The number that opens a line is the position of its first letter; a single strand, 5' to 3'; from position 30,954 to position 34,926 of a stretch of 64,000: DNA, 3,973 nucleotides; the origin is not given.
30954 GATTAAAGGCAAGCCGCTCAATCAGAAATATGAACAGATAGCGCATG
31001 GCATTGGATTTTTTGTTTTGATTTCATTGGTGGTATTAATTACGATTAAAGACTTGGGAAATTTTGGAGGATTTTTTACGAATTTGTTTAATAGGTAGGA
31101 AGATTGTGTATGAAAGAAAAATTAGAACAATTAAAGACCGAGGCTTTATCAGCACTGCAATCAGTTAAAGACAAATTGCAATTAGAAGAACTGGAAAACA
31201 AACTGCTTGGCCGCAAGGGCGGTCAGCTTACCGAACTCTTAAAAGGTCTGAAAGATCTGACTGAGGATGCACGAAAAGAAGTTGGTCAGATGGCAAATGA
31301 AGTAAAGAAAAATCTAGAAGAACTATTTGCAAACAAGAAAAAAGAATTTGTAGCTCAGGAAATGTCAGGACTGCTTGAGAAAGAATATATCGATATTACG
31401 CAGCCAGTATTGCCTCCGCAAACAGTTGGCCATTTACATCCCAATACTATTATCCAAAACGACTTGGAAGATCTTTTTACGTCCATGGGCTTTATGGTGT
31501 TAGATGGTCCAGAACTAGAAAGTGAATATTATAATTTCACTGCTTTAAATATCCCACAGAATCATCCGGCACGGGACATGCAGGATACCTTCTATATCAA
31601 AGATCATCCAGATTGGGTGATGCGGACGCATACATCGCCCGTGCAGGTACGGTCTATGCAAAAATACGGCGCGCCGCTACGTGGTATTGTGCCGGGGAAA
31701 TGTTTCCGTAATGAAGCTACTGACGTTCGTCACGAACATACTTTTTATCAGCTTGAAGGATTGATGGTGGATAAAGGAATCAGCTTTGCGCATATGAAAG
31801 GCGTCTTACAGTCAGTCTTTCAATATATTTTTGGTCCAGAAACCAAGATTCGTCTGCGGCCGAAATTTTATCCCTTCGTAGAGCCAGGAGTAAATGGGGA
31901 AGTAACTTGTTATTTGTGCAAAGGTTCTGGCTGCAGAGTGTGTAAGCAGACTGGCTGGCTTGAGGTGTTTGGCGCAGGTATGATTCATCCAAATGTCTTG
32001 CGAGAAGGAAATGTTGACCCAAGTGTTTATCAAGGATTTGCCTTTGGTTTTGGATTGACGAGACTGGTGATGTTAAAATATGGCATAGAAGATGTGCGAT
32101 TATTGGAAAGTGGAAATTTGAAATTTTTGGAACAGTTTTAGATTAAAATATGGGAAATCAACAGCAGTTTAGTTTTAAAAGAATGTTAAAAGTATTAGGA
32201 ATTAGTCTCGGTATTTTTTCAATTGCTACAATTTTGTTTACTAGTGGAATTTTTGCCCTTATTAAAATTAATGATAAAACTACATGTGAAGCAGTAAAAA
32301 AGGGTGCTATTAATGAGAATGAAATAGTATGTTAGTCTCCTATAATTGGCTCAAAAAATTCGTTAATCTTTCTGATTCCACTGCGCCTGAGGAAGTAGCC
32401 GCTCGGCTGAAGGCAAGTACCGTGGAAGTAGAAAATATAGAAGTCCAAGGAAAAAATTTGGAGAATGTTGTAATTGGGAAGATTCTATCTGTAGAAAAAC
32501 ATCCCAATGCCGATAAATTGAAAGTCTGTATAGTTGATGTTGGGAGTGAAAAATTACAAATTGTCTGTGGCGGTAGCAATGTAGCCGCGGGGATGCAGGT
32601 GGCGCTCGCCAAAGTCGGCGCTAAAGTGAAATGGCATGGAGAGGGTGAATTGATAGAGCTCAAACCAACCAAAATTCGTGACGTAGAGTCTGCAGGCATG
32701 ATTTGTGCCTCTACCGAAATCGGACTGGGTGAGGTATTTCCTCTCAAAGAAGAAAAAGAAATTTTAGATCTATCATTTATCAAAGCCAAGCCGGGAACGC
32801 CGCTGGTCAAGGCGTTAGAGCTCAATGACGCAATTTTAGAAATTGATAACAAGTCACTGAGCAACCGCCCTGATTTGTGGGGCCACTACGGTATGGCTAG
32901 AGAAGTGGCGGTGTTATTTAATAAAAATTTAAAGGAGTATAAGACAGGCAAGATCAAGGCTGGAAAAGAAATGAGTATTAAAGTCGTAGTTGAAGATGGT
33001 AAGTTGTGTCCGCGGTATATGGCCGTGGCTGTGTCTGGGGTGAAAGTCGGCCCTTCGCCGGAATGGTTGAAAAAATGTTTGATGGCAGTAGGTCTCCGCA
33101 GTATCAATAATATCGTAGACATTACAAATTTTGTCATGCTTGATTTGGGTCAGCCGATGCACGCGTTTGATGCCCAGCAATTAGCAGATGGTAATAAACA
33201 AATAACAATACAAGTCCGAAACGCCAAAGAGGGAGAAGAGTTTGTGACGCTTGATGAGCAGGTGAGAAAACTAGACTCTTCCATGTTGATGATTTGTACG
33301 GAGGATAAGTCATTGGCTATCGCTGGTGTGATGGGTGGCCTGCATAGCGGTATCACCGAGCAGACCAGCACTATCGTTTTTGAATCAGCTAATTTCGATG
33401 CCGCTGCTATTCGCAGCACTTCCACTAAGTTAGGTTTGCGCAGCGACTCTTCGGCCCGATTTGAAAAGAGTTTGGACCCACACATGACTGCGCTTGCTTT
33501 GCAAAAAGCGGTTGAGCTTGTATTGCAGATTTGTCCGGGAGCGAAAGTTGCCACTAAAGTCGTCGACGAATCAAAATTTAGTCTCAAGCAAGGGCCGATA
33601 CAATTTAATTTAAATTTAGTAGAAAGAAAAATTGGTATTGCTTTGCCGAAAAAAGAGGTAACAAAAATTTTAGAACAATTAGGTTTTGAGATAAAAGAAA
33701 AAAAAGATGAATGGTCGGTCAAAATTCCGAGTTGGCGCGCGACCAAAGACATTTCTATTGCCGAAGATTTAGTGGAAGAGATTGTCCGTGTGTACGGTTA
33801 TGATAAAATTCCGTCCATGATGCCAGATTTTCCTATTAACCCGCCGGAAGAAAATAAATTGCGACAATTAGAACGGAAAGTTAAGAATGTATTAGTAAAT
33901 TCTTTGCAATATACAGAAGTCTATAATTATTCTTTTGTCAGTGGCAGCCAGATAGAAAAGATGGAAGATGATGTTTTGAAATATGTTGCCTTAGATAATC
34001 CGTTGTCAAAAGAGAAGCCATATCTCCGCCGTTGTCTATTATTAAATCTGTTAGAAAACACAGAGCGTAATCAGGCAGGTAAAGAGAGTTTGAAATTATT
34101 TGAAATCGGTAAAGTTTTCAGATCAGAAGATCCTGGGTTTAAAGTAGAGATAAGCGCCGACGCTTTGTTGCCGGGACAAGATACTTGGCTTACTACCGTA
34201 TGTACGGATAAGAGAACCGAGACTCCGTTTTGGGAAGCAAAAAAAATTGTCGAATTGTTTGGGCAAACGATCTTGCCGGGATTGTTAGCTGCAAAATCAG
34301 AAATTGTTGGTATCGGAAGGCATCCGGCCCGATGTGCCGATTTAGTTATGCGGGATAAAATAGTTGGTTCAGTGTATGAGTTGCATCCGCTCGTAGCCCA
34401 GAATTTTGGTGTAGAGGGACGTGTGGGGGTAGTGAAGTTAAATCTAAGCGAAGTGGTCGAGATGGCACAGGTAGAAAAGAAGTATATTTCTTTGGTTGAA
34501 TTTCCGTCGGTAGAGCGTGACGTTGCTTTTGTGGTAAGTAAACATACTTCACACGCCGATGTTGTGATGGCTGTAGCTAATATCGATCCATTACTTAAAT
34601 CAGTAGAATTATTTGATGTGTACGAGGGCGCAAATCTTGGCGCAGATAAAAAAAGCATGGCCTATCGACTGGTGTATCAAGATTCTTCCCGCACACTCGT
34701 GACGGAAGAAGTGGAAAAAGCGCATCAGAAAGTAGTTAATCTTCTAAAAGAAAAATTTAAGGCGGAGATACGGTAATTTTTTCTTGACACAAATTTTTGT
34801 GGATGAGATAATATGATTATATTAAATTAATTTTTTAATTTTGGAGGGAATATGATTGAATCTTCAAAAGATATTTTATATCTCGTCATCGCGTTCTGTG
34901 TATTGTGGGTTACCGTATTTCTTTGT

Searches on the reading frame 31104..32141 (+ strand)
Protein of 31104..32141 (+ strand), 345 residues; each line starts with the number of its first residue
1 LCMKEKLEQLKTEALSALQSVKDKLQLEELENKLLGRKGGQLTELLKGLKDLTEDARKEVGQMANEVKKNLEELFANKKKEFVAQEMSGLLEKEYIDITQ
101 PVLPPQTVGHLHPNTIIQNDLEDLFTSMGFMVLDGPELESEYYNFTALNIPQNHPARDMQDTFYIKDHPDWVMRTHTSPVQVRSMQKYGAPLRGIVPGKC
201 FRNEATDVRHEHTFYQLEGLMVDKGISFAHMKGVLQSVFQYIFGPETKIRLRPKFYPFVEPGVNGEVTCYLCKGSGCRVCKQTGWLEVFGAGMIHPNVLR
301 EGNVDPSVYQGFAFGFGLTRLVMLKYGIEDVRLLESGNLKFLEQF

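Call 43: search_protein_families(library=pfam, proteins=[window:31104-32141:+], max_evalue=0.00001)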
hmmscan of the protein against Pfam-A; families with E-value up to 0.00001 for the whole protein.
window:31104-32141:+ (345 aa): 2 families
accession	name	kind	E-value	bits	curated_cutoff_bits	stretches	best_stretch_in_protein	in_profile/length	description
PF01409.25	tRNA-synt_2d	-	2.3e-89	299.5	19.8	1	97-345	3-246/246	tRNA synthetases class II core domain (F)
PF02912.23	Phe_tRNA-synt_N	-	6.4e-14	52.1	22.3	1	23-87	2-65/69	Aminoacyl tRNA synthetase class II, N-terminal domain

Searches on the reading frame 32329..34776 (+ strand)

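Call 43: search_protein_families(library=pfam, proteins=[window:32329-34776:+], max_evalue=0.00001)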
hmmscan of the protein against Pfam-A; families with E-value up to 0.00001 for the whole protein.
window:32329-34776:+ (815 aa): 5 families
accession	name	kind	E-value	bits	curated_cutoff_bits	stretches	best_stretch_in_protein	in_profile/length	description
PF03483.22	B3_4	-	1.6e-66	223.6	29.3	1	227-402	2-173/174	B3/4 domain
PF17759.6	tRNA_synthFbeta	-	1.8e-35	122.8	22.4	1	494-706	1-214/214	Phenylalanyl tRNA synthetase beta chain CLM domain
PF03147.19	FDX-ACB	-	5.9e-29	100.8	31.1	1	724-815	2-94/94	Ferredoxin-fold anticodon binding domain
PF03484.21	B5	-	1.5e-21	76.8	28.6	1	424-491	1-67/67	tRNA synthetase B5 domain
PF01588.26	tRNA_bind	-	5.7e-20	71.7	27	1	47-144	1-90/96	Putative tRNA binding domain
